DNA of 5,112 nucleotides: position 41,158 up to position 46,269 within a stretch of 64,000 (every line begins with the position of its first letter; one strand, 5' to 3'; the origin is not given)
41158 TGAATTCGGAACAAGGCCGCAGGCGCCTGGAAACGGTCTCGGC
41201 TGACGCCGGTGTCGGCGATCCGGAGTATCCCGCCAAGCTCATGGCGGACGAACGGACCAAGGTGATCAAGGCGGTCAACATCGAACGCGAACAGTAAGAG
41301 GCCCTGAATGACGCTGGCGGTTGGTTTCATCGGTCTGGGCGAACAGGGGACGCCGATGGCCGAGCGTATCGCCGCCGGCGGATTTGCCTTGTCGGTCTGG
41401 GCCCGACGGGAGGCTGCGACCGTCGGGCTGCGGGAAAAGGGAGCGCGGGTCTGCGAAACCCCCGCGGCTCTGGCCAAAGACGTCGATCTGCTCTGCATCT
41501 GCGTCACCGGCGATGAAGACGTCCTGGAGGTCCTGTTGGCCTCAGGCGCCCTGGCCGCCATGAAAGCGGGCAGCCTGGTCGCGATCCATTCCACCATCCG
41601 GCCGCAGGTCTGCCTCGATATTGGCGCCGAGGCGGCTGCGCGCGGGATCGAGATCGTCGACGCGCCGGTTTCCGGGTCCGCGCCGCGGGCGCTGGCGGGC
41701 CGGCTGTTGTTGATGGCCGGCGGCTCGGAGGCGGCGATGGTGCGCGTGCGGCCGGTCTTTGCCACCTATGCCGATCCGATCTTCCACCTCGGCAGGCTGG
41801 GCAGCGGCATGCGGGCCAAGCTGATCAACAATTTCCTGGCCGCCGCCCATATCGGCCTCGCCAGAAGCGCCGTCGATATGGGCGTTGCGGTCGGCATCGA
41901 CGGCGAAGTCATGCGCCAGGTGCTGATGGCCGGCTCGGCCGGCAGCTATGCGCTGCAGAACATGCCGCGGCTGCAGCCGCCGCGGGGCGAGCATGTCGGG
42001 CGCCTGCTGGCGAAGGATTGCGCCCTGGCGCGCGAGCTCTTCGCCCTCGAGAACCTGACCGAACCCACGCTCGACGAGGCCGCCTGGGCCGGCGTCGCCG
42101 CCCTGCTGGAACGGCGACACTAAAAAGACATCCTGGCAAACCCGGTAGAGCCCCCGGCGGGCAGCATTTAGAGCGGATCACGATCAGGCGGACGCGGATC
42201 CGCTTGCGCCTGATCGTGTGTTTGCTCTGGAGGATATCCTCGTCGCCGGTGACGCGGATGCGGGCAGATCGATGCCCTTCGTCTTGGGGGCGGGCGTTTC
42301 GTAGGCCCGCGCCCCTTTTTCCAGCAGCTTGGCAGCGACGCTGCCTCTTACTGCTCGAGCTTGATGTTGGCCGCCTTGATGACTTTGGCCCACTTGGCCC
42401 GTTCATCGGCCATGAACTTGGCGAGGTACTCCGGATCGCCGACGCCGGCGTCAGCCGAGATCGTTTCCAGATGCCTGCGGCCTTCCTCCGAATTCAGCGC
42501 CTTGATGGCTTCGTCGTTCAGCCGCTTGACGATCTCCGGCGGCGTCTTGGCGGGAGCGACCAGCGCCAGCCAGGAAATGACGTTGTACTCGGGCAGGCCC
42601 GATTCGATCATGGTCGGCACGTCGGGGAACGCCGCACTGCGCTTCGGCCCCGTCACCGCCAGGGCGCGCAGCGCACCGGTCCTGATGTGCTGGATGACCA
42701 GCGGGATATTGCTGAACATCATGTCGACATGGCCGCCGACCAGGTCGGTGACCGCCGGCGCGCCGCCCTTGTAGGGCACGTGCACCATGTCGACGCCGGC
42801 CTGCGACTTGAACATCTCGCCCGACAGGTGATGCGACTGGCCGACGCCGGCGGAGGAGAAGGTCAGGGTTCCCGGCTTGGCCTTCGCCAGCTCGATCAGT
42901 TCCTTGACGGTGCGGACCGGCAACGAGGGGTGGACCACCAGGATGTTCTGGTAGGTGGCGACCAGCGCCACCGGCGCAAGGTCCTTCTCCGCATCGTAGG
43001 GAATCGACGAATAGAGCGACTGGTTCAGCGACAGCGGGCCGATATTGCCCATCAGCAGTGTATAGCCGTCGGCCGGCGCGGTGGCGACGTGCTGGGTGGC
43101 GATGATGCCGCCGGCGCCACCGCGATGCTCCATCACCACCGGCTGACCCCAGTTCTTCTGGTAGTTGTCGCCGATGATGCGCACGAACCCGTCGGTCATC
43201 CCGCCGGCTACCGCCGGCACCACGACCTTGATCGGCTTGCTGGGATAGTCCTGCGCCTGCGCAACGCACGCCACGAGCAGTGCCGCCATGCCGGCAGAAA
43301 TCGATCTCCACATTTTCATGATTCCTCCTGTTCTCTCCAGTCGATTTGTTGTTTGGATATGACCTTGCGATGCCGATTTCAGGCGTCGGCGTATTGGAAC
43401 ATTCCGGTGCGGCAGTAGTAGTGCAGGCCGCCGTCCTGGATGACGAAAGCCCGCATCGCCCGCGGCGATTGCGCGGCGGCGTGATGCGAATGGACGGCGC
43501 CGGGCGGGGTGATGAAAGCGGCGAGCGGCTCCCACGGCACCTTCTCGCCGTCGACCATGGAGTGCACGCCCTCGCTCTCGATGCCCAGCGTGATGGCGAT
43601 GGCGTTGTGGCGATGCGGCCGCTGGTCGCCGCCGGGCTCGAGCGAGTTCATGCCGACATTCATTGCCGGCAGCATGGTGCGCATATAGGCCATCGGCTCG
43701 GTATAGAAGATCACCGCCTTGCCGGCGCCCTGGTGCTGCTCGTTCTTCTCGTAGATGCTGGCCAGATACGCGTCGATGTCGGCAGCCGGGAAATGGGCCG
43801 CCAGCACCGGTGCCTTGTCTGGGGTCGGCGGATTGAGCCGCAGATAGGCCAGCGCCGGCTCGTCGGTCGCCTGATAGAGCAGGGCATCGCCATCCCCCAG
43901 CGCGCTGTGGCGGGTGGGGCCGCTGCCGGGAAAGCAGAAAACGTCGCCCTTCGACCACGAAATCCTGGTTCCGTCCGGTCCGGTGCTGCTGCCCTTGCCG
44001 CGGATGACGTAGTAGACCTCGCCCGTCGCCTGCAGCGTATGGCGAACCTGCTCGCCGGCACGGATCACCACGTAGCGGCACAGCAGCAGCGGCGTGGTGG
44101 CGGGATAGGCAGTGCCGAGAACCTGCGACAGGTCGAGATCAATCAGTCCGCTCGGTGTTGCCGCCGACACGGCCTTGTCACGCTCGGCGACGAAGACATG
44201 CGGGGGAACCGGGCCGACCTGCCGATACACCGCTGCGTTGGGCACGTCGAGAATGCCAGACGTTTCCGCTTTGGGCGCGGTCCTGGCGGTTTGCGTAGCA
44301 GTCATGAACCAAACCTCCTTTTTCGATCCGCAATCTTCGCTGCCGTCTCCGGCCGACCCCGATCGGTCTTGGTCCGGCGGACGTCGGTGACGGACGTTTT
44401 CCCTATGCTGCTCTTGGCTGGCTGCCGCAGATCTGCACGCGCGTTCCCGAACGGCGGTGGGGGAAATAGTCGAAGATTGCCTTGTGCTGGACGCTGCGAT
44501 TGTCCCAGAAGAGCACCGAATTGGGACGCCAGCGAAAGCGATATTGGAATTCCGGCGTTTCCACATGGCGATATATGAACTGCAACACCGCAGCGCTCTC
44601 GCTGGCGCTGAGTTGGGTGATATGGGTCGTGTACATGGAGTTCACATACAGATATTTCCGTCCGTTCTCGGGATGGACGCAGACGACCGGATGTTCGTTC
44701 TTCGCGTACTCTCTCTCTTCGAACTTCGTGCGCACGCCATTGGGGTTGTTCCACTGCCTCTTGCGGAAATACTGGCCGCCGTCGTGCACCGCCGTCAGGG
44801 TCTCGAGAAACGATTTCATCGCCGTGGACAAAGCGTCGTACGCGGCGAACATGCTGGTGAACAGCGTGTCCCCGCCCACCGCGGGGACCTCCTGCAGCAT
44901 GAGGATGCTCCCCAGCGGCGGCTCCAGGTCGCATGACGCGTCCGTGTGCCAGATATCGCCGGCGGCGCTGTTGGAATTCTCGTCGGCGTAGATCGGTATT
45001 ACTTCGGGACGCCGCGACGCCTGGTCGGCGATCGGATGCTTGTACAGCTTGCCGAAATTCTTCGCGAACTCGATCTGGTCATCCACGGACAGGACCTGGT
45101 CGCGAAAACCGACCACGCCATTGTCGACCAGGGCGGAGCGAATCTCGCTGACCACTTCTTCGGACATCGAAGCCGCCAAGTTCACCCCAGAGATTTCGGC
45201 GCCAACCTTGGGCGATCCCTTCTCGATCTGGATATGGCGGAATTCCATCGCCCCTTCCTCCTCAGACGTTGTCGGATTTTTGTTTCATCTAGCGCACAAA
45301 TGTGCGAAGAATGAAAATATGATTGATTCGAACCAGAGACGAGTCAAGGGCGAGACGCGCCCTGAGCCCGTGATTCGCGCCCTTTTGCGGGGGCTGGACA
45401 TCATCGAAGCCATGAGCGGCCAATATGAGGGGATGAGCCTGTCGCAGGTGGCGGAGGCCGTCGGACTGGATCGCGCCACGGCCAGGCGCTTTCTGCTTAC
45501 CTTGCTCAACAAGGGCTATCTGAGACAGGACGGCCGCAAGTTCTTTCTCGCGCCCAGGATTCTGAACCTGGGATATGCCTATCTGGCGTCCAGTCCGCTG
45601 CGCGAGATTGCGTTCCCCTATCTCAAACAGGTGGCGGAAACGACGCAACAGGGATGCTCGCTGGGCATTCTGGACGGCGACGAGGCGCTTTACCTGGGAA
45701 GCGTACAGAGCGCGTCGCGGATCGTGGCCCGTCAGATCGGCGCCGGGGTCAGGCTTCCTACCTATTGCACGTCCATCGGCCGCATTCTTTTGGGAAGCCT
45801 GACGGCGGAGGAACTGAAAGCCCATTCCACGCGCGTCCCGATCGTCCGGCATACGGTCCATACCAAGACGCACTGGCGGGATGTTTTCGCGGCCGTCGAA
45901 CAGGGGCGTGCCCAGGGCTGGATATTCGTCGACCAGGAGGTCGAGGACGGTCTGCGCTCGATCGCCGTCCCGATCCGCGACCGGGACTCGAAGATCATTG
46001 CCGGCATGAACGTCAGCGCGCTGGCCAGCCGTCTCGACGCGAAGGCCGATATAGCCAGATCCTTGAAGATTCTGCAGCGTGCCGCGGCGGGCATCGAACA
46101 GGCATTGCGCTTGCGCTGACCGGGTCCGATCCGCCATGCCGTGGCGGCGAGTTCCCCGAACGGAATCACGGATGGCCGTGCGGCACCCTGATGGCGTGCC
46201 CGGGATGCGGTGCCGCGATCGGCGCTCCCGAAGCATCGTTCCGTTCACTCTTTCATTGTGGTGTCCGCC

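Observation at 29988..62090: One 14-nt AT-rich operator/promoter motif recurs at seven sites and ties six transcription units into a putative TetR regulon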

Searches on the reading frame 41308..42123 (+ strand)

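Call 13: search_protein_families(library=pfam, proteins=[window:41308-42123:+])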
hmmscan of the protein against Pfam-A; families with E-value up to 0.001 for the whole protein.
window:41308-42123:+ (271 aa): 3 families
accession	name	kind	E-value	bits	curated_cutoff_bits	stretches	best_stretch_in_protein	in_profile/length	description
PF03446.21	NAD_binding_2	-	5.3e-37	127.7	21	1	5-162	2-161/161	NAD binding domain of 6-phosphogluconate dehydrogenase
PF14833.11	NAD_binding_11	-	4.4e-11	43.5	30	1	165-254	1-94/122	NAD-binding of NADP-dependent 3-hydroxyisobutyrate dehydrogenase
PF02826.25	2-Hacid_dh_C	-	6.2e-05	22.9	25.1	1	5-90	39-122/178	D-isomer specific 2-hydroxyacid dehydrogenase, NAD binding domain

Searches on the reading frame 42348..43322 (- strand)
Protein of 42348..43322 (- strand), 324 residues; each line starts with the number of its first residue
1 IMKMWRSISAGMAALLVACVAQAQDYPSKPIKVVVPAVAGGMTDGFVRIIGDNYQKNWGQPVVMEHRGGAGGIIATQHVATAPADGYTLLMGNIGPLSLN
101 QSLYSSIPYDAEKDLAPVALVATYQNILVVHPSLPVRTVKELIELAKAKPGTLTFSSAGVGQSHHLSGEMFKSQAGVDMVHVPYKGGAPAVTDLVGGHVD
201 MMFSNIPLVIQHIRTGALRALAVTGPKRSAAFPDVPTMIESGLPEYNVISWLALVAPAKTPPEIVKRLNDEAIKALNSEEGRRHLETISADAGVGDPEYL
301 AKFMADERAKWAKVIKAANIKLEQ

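Call 98: search_protein_families(library=pfam, proteins=[window:42348-43322:-], max_evalue=0.1)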
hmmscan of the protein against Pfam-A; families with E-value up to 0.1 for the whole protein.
window:42348-43322:- (324 aa): 1 family
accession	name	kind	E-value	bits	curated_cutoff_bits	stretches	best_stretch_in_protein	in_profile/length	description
PF03401.19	TctC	-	2.7e-78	263.7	27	1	47-319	2-273/274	Tripartite tricarboxylate transporter family receptor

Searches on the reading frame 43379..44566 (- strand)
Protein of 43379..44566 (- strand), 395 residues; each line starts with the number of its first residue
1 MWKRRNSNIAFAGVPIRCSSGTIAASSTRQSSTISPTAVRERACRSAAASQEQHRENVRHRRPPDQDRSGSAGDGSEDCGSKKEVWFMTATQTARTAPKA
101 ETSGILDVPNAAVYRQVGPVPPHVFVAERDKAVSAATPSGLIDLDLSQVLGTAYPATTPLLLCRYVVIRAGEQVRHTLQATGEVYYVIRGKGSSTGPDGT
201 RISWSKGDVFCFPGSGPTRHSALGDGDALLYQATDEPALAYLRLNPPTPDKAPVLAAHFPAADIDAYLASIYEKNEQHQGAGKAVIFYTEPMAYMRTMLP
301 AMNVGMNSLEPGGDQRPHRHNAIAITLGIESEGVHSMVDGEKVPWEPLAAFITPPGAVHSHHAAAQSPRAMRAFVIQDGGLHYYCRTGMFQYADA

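Call 13: search_protein_families(library=pfam, proteins=[window:43379-44566:-])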
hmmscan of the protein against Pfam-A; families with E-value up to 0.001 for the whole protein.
window:43379-44566:- (395 aa): 1 family
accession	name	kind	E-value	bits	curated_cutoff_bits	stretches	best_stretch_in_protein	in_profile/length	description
PF07883.17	Cupin_2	-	9.6e-13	48.1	27.2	2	308-368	4-63/70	Cupin domain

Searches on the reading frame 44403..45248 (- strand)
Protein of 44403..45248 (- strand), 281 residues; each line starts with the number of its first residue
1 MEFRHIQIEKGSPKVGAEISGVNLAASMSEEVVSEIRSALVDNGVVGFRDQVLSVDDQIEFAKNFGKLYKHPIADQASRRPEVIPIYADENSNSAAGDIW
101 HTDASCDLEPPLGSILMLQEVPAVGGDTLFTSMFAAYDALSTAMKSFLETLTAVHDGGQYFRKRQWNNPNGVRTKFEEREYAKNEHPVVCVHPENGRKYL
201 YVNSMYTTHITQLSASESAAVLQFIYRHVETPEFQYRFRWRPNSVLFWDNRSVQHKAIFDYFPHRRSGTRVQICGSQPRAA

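Call 13: search_protein_families(library=pfam, proteins=[window:44403-45248:-])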
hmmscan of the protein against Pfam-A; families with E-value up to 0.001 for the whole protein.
window:44403-45248:- (281 aa): 1 family
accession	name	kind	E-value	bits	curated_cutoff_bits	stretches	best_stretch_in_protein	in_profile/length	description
PF02668.22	TauD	-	5.5e-65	220.4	27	1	8-271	2-266/267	Taurine catabolism dioxygenase TauD, TfdA family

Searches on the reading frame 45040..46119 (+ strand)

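Call 13: search_protein_families(library=pfam, proteins=[window:45040-46119:+])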
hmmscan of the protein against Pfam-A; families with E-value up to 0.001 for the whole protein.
window:45040-46119:+ (359 aa): 2 families
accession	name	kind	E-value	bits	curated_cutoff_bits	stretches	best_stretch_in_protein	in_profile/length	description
PF01614.24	IclR_C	-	4e-35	121.4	24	1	180-352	2-172/174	Bacterial transcriptional regulator IclR C-terminal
PF09339.16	HTH_IclR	-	2e-15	56.7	22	1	114-165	1-52/52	IclR helix-turn-helix domain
